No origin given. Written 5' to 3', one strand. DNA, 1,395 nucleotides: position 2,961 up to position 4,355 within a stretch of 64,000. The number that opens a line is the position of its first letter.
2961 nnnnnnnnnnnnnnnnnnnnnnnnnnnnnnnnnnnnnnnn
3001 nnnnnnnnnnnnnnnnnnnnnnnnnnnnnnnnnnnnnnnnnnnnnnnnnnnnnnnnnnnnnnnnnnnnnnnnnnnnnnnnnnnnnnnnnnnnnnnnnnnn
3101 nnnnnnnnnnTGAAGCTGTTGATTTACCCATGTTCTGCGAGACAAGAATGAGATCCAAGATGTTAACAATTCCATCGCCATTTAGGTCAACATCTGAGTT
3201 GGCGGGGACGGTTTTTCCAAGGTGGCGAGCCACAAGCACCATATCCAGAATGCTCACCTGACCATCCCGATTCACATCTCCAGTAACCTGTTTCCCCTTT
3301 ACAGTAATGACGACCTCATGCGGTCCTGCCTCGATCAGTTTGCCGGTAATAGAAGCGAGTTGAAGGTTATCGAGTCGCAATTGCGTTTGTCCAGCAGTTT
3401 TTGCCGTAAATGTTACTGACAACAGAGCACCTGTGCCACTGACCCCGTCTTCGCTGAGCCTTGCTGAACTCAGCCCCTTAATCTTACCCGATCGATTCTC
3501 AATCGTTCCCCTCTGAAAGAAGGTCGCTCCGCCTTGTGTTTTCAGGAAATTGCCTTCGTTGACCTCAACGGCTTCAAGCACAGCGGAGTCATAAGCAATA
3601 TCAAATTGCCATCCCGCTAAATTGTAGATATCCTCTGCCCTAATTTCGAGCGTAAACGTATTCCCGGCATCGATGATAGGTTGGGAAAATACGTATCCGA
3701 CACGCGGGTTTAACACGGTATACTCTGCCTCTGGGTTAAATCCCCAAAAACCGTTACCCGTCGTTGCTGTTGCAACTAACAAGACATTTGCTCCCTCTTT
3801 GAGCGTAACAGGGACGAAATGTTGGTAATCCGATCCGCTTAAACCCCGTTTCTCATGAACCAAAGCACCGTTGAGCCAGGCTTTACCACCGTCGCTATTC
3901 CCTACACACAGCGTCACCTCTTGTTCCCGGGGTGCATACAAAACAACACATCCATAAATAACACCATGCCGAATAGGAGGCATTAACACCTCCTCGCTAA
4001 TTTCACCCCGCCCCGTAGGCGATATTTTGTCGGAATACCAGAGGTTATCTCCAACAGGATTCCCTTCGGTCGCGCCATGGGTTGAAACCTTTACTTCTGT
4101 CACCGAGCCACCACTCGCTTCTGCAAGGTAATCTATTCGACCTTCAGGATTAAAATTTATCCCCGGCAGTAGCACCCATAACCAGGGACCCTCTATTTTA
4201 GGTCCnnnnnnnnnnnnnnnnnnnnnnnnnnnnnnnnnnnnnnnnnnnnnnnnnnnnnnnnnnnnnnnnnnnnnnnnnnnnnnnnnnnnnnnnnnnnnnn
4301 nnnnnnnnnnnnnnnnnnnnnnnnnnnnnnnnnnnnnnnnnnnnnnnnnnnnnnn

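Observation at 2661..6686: Heme-c, cohesin, dockerin and T9SS sorting signal combined in one polypeptide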

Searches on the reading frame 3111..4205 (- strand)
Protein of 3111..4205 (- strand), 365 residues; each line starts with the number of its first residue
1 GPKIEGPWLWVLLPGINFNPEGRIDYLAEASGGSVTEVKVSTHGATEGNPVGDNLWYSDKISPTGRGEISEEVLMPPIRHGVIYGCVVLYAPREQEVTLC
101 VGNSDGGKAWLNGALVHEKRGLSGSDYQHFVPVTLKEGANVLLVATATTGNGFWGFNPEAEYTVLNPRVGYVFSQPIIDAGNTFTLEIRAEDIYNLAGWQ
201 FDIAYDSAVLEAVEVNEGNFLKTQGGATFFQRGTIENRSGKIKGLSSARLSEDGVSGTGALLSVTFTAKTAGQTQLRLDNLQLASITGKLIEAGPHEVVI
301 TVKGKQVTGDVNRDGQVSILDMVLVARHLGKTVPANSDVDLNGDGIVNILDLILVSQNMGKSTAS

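Call 45: find_homologous_proteins(query=window:3111-4205:-)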
Query seq(365 aa) (365 aa): 697 proteins with E <= 0.001 among 6761 candidates; the best 120 are listed.
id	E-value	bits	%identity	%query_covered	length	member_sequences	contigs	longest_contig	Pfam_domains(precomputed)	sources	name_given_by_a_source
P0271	2.9e-213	726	91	97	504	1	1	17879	PF00404.25,PF00963.25,PF18962.8,PF13860.13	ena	-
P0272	3.2e-171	588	74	100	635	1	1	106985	PF00404.25,PF00963.25,PF18962.8,PF12799.14,PF13860.13,PF13855.13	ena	-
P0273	1.0e-148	514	85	75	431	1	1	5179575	PF00404.25,PF00963.25,PF13860.13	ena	-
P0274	2.0e-142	493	64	100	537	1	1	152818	PF00404.25,PF00963.25,PF13860.13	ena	-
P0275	2.7e-133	463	61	100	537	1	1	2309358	PF00404.25,PF00963.25,PF18962.8,PF13860.13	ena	-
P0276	4.5e-132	459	60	100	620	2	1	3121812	PF00404.25,PF00963.25,PF18962.8,PF12799.14,PF13860.13,PF13855.13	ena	-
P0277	5.9e-132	458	60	100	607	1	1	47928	PF00404.25,PF00963.25,PF18962.8,PF12799.14,PF13860.13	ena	-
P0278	2.4e-131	456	77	73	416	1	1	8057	PF00404.25,PF00963.25,PF13860.13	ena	-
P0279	1.3e-130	454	60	98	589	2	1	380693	PF00404.25,PF00963.25,PF18962.8,PF12799.14,PF13860.13,PF13855.13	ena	-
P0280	6.5e-130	452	59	100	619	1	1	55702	PF00404.25,PF00963.25,PF18962.8,PF12799.14,PF13860.13,PF13855.13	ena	-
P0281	1.2e-129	451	58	100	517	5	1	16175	PF00404.25,PF00963.25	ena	-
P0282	4.6e-129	449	58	100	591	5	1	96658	PF00404.25,PF00963.25,PF12799.14,PF13860.13,PF13855.13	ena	-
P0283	5.3e-129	449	59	100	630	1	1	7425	PF00404.25,PF00963.25,PF18962.8,PF12799.14,PF13860.13,PF13855.13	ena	-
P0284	1.0e-128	448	59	100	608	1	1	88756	PF00404.25,PF00963.25,PF12799.14,PF13860.13,PF13855.13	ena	-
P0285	1.9e-128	447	58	100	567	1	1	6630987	PF00404.25,PF00963.25,PF12799.14,PF13860.13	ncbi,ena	-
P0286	3.7e-128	446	58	100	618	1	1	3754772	PF00404.25,PF00963.25,PF12799.14,PF13860.13,PF13855.13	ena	-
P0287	1.2e-127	444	58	100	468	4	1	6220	PF00404.25,PF00963.25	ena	-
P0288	1.4e-127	444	46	82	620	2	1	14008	PF00404.25,PF00963.25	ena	-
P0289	1.9e-127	444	58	99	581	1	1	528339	PF00404.25,PF00963.25,PF12799.14,PF13855.13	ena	-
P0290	3.4e-127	443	58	98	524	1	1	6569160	PF00404.25,PF00963.25,PF13860.13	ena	-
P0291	1.0e-125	438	57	100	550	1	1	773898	PF00404.25,PF00963.25,PF18962.8,PF13860.13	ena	-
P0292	1.4e-125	437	57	100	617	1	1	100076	PF00404.25,PF00963.25,PF18962.8,PF12799.14,PF13860.13,PF13855.13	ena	-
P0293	4.1e-125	436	57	100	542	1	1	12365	PF00404.25,PF00963.25,PF18962.8,PF13860.13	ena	-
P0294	4.3e-125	436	56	100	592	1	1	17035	PF00404.25,PF00963.25,PF18962.8,PF12799.14,PF13860.13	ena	-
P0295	1.7e-124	434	58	100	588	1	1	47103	PF00404.25,PF00963.25,PF18962.8,PF12799.14,PF13860.13,PF13855.13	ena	-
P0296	2.1e-124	434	55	100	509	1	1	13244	PF00404.25,PF00963.25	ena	-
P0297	2.3e-124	433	56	99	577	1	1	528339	PF00404.25,PF00963.25,PF18962.8,PF12799.14,PF13860.13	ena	-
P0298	2.5e-124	433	57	100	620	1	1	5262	PF00404.25,PF00963.25,PF18962.8,PF12799.14,PF13860.13,PF13855.13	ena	-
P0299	3.9e-124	433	57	100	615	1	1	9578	PF00404.25,PF00963.25,PF18962.8,PF12799.14,PF13860.13,PF13855.13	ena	-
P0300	5.4e-124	432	57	100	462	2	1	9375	PF00404.25,PF00963.25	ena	-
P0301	9.1e-124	431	56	100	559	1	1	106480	PF00404.25,PF00963.25,PF13860.13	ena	-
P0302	9.4e-124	431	56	100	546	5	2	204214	PF00404.25,PF00963.25,PF13860.13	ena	-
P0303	1.4e-123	431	58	100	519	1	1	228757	PF00404.25,PF00963.25,PF13860.13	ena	-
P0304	2.5e-123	430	55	99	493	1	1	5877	PF00404.25,PF00963.25,PF00560.40,PF12799.14,PF13855.13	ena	-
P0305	2.6e-123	430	56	100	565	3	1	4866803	PF00404.25,PF00963.25,PF13860.13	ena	-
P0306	4.2e-123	429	56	100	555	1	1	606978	PF00404.25,PF00963.25,PF13860.13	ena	-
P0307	4.5e-123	429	56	100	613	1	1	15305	PF00404.25,PF00963.25,PF12799.14,PF13860.13,PF13855.13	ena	-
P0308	8.0e-123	428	56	100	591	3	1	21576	PF00404.25,PF00963.25,PF12799.14,PF13860.13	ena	-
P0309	1.1e-122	428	57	100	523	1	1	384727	PF00404.25,PF00963.25,PF13860.13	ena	-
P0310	1.3e-122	428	56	100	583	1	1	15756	PF00404.25,PF00963.25,PF12799.14,PF13860.13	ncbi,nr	ncbi:T9SS type A sorting domain-containing protein, partial [Candidatus Poribacteria bacterium]|nr:T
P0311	1.3e-122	428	56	100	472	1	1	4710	PF00404.25,PF00963.25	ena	-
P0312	1.7e-122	427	57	100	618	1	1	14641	PF00404.25,PF00963.25,PF12799.14,PF13860.13,PF13855.13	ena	-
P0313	2.8e-122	427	59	93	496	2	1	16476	PF00404.25,PF00963.25,PF18962.8,PF13860.13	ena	-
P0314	7.6e-122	425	56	100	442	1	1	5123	PF00404.25,PF00963.25,PF12799.14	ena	-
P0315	8.6e-122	425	55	100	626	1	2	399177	PF00404.25,PF00963.25,PF12799.14,PF13860.13,PF13855.13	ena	-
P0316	1.0e-121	425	55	100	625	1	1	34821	PF00404.25,PF00963.25,PF12799.14,PF13860.13,PF13855.13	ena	-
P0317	1.2e-121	424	55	100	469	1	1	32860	PF00404.25,PF00963.25,PF12799.14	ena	-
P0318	1.5e-121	424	56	100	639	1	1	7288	PF00404.25,PF00963.25,PF12799.14,PF13860.13,PF13855.13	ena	-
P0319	1.6e-121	424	55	100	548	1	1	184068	PF00404.25,PF00963.25,PF18962.8,PF13860.13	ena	-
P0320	1.7e-121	424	60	93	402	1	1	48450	PF00404.25,PF00963.25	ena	-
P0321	2.0e-121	424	56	100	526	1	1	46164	PF00404.25,PF00963.25,PF13860.13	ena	-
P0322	3.1e-121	423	57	100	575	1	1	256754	PF00404.25,PF00963.25,PF13860.13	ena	-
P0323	5.2e-121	422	57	98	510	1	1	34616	PF00404.25,PF00963.25,PF13860.13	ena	-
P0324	5.2e-121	422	57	100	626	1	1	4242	PF00404.25,PF00963.25,PF12799.14,PF13860.13,PF13855.13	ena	-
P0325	9.1e-121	422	56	100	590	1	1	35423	PF00404.25,PF00963.25,PF18962.8,PF13860.13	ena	-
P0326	9.1e-121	422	56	99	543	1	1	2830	PF00404.25,PF00963.25,PF00560.40,PF12799.14,PF13855.13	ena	-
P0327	9.2e-121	422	59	96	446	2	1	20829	PF00404.25,PF00963.25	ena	-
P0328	1.4e-120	421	57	98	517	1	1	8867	PF00404.25,PF00963.25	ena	-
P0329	1.6e-120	421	57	98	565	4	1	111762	PF00404.25,PF00963.25,PF18962.8,PF13860.13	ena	-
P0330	1.1e-119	418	56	100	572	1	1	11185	PF00404.25,PF00963.25,PF12799.14,PF13860.13,PF13855.13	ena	-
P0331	1.2e-119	418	59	93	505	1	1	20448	PF00404.25,PF00963.25,PF18962.8,PF13860.13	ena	-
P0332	2.1e-119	417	54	100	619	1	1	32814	PF00404.25,PF00963.25,PF12799.14,PF13860.13,PF13855.13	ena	-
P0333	2.2e-119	417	55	100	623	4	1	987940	PF00404.25,PF00963.25,PF12799.14,PF13860.13,PF13855.13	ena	-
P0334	2.4e-119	417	55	100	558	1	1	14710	PF00404.25,PF00963.25,PF12799.14,PF13855.13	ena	-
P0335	4.0e-119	416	55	99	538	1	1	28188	PF00404.25,PF00963.25,PF12799.14,PF13855.13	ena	-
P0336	6.5e-119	415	56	100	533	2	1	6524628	PF00404.25,PF00963.25,PF12799.14,PF13855.13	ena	-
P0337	1.1e-118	415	55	98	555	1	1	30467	PF00404.25,PF00963.25,PF13860.13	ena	-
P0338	1.1e-118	415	54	99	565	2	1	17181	PF00404.25,PF00963.25,PF13860.13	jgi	-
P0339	1.2e-118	415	56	99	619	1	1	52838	PF00404.25,PF00963.25,PF18962.8,PF12799.14,PF13860.13,PF13855.13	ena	-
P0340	1.2e-118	415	56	100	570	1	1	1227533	PF00404.25,PF00963.25,PF13860.13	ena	-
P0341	1.7e-118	414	59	93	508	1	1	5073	PF00404.25,PF00963.25,PF18962.8,PF13860.13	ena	-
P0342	2.0e-118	414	57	91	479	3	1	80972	PF00404.25,PF00963.25,PF18962.8,PF13860.13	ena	-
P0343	2.0e-118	414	57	94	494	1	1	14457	PF00404.25,PF00963.25,PF18962.8,PF13860.13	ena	-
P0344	2.6e-118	413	54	100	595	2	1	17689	PF00404.25,PF00963.25,PF12799.14,PF13855.13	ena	-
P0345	5.3e-118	412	55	100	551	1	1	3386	PF00404.25,PF00963.25,PF13860.13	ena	-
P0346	9.3e-118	412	55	100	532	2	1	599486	PF00404.25,PF00963.25,PF13860.13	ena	-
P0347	1.2e-117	411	55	100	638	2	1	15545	PF00404.25,PF00963.25,PF12799.14,PF13860.13,PF13855.13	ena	-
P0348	1.5e-117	411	56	97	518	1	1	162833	PF00404.25,PF00963.25,PF18962.8,PF13860.13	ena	-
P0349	2.7e-117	410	55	100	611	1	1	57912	PF00404.25,PF00963.25,PF18962.8,PF12799.14,PF13860.13,PF13855.13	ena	-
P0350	1.1e-116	408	57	98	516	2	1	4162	PF00404.25,PF00963.25,PF13860.13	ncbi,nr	ncbi:T9SS type A sorting domain-containing protein, partial [Candidatus Poribacteria bacterium]|nr:T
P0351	4.2e-116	406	55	100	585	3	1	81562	PF00404.25,PF00963.25,PF12799.14,PF13855.13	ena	-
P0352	1.5e-115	404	52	100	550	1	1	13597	PF00404.25,PF00963.25,PF13860.13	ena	-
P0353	1.6e-115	404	54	97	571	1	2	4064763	PF00404.25,PF00963.25,PF12799.14,PF13855.13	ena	-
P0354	9.3e-115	402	55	100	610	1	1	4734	PF00404.25,PF00963.25,PF18962.8,PF12799.14,PF13860.13,PF13855.13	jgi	-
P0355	1.9e-114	401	56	93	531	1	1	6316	PF00404.25,PF00963.25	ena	-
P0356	3.0e-114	400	53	99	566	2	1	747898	PF00404.25,PF00963.25,PF18962.8,PF13860.13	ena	-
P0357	3.6e-114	400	55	100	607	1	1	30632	PF00404.25,PF00963.25,PF12799.14,PF13860.13,PF13855.13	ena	-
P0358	5.3e-114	399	53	99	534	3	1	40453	PF00404.25,PF00963.25,PF13860.13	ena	-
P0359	6.6e-114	399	55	97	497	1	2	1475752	PF00404.25,PF00963.25,PF18962.8,PF13860.13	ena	-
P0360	6.6e-114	399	58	90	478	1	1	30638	PF00404.25,PF00963.25,PF18962.8,PF13860.13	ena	-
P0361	6.7e-114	399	54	100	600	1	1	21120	PF13585.13,PF00404.25,PF00963.25,PF12799.14,PF13860.13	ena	-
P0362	1.5e-113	398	57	91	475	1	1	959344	PF00404.25,PF00963.25,PF18962.8,PF13860.13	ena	-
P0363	2.0e-113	397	53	97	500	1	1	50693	PF00404.25,PF00963.25,PF18962.8,PF13860.13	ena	-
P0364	2.8e-113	397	56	97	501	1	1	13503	PF00404.25,PF00963.25,PF18962.8,PF13860.13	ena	-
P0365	2.9e-113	397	52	100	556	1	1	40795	PF00404.25,PF00963.25,PF13860.13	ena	-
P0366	4.5e-113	396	52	100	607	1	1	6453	PF00404.25,PF00963.25,PF12799.14,PF13860.13,PF13855.13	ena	-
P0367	8.2e-113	395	54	100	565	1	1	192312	PF00404.25,PF00963.25,PF18962.8,PF13860.13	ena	-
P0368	9.4e-113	395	53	97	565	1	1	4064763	PF00404.25,PF00963.25,PF18962.8,PF12799.14,PF13860.13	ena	-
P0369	1.2e-112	395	53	97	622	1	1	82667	PF00404.25,PF00963.25,PF00560.40,PF18962.8,PF12799.14,PF13860.13,PF13855.13,PF23211.1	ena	-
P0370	5.1e-112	393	51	100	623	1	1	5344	PF00404.25,PF00963.25,PF12799.14,PF13860.13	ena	-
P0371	9.1e-112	392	58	91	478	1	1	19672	PF00404.25,PF00963.25,PF13860.13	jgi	-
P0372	1.1e-111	392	51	100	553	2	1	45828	PF00404.25,PF00963.25,PF18962.8,PF13860.13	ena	-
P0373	1.6e-111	391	52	98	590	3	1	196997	PF00404.25,PF00963.25,PF12799.14,PF13860.13,PF13855.13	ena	-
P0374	1.7e-111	391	52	100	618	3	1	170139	PF00404.25,PF00963.25,PF18962.8,PF12799.14,PF13860.13,PF13855.13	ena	-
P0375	1.8e-111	391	53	97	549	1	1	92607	PF00404.25,PF00963.25,PF13860.13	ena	-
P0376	2.1e-111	391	56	93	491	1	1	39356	PF00404.25,PF00963.25,PF18962.8,PF13860.13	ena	-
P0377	3.2e-111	390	55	93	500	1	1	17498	PF00404.25,PF00963.25,PF18962.8,PF13860.13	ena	-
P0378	5.2e-111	389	52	100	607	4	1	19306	PF00404.25,PF00963.25,PF18962.8,PF12799.14,PF13860.13,PF13855.13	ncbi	-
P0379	5.9e-111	389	57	93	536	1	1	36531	PF00404.25,PF00963.25,PF13860.13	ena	-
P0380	7.4e-111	389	52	99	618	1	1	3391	PF00404.25,PF00963.25,PF12799.14,PF13860.13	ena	-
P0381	8.2e-111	389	52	99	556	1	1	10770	PF00404.25,PF00963.25,PF13860.13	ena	-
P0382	1.3e-110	388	53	99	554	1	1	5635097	PF00404.25,PF00963.25,PF18962.8,PF13860.13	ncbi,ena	-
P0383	1.5e-110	388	52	100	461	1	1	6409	PF00404.25,PF00963.25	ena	-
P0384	4.8e-110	386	52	100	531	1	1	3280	PF00404.25,PF00963.25,PF18962.8,PF13860.13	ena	-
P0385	7.8e-110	386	56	94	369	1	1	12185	PF00404.25,PF00963.25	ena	-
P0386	9.4e-110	385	52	100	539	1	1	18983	PF00404.25,PF00963.25,PF13860.13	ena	-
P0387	9.9e-110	385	55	91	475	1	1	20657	PF00404.25,PF00963.25,PF18962.8,PF13860.13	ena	-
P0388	1.1e-109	385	57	91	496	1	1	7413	PF00404.25,PF00963.25,PF18962.8,PF13860.13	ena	-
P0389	1.4e-109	385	54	98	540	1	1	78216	PF00404.25,PF00963.25,PF18962.8,PF13860.13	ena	-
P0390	4.2e-109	383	54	100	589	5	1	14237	PF00404.25,PF00963.25,PF12799.14,PF13860.13,PF13855.13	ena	-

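Call 78: search_solved_structures(query=A4, max_evalue=1, show_alignments=0)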
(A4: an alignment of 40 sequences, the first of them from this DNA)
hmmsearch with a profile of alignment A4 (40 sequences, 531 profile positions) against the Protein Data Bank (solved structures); distinct sequences matched with E-value up to 1: 51.
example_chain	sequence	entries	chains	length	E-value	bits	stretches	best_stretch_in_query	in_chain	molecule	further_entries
2y3n_B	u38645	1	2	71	4.1e-09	39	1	329-386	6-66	CELLULOSOMAL FAMILY-48 PROCESSIVE GLYCOSIDE HYDROLASE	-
3l8q_A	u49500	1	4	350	5e-09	38.7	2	189-259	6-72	Cellulosomal scaffoldin adaptor protein B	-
5g5d_A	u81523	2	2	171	1.3e-07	34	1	187-239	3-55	CELLULOSOME ANCHORING PROTEIN COHESIN REGION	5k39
4fl4_A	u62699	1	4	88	8.1e-06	28.1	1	324-380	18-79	Glycoside hydrolase family 9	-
3kcp_A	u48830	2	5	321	9.4e-06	27.9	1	328-385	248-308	Cellulosomal-scaffolding protein A | Cellulosome anchoring protein cohesin region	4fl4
6kg9_A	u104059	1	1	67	3.3e-05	26.1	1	328-384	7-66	And cellulose-binding endoglucanase family 9 CelL ortholog dockerin domain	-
1daq_A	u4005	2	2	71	0.00025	23.2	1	328-382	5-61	ENDOGLUCANASE SS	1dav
2mte_A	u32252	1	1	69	0.00025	23.1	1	328-382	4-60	Cellulose 1,4-beta-cellobiosidase (reducing end) CelS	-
2jnk_A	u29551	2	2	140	0.00029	22.9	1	324-380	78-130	Hyalurononglucosaminidase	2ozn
6kge_D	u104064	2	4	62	0.00034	22.7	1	328-381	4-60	And cellulose-binding endoglucanase family 9 CelL ortholog dockerin domain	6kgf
6kgc_B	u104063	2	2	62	0.00034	22.7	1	328-381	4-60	And cellulose-binding endoglucanase family 9 CelL ortholog dockerin domain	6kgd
2b59_B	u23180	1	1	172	0.00036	22.6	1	328-385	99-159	Cellulosomal scaffolding protein A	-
7eh9_A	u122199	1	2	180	0.00041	22.4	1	455-520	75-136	Basal-body rod modification protein FlgD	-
2y3n_A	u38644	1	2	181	0.00041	22.4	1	192-238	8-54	CELLULOSOMAL SCAFFOLDIN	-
4cj0_A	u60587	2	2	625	0.00042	22.4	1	326-380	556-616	ENDOGLUCANASE D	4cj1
2bm3_A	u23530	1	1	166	0.00084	21.4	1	189-240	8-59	SCAFFOLDING DOCKERIN BINDING PROTEIN A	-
5g5d_B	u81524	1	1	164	0.0068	18.4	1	329-384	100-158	CELLULOSOMAL-SCAFFOLDING PROTEIN A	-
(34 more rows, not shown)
